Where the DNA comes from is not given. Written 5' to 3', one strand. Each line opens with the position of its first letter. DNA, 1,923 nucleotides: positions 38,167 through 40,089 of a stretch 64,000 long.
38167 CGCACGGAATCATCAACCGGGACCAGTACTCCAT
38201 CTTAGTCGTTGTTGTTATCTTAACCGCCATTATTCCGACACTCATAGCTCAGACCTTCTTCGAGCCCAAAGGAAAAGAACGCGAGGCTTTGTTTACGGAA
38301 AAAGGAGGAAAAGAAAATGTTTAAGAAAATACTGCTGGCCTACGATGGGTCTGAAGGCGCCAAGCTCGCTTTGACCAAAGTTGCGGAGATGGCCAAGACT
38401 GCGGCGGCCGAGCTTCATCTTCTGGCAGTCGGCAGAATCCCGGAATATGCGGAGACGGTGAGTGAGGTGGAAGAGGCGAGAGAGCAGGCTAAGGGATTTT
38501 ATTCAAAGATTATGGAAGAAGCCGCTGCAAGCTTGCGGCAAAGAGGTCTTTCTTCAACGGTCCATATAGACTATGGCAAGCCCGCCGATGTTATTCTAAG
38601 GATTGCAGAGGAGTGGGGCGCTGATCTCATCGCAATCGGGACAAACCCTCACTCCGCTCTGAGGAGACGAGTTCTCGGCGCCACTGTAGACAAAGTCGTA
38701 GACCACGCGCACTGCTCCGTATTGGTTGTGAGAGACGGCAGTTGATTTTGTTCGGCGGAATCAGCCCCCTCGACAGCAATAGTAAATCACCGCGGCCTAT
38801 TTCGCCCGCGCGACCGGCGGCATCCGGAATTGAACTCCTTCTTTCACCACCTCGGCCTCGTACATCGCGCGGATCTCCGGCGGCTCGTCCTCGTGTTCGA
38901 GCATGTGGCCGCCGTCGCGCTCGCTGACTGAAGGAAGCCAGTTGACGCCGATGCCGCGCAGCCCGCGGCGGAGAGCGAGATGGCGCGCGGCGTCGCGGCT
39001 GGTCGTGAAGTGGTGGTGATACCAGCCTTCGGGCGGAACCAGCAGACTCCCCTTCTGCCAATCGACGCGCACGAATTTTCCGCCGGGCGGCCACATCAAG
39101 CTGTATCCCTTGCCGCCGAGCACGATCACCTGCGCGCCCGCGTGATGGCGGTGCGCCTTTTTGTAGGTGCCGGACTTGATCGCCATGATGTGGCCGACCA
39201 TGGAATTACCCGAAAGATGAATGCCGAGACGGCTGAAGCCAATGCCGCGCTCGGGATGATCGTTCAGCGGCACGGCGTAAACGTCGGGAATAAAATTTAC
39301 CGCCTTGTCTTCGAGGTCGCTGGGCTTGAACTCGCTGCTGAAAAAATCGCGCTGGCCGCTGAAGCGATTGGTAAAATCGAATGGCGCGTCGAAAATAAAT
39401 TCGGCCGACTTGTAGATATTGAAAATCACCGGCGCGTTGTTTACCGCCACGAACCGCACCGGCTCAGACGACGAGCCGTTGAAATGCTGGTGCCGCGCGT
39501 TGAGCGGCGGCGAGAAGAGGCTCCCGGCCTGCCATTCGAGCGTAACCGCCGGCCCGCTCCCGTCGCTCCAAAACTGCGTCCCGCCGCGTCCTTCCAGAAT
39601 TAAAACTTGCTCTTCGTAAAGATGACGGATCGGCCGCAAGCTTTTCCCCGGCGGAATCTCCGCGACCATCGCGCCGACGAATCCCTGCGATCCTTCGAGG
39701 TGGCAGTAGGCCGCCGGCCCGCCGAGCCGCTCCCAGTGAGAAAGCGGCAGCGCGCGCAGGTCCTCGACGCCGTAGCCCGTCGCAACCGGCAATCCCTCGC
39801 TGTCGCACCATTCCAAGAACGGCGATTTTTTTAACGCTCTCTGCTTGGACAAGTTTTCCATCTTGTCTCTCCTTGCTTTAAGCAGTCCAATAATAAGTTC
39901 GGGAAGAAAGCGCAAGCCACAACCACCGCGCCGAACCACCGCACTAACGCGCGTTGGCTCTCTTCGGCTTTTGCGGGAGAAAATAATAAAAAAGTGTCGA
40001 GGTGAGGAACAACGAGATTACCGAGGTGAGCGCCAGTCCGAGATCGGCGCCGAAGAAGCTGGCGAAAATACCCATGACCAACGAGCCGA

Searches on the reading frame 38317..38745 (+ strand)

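Call 95: search_protein_families(library=pfam, proteins=[window:38317-38745:+], max_evalue=0.05)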
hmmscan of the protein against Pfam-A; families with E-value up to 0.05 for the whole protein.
window:38317-38745:+ (142 aa): 3 families
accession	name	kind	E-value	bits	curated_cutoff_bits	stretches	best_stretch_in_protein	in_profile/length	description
PF00582.32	Usp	-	5.9e-33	114.8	24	1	1-139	1-141/141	Universal stress protein family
PF00875.24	DNA_photolyase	-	0.0014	19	26.6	1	54-119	46-106/164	DNA photolyase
PF18477.7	PIN_9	-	0.033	14.9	26.3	0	48-124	38-108/116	PIN like domain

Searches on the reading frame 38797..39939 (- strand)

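Call 95: search_protein_families(library=pfam, proteins=[window:38797-39939:-], max_evalue=0.05)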
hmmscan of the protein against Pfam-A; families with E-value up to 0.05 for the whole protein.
window:38797-39939:- (380 aa): 4 families
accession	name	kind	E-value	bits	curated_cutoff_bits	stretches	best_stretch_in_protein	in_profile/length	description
PF07883.17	Cupin_2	-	6.4e-08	32.6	27.2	1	92-166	2-69/70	Cupin domain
PF12973.13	Cupin_7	-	9.6e-06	25.8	27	0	90-153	35-88/105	ChrR Cupin-like domain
PF03079.20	ARD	-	0.0013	19.4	27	1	259-316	84-140/157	ARD/ARD' family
PF02041.22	Auxin_BP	-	0.016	15.3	21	0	93-176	49-136/167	Auxin binding protein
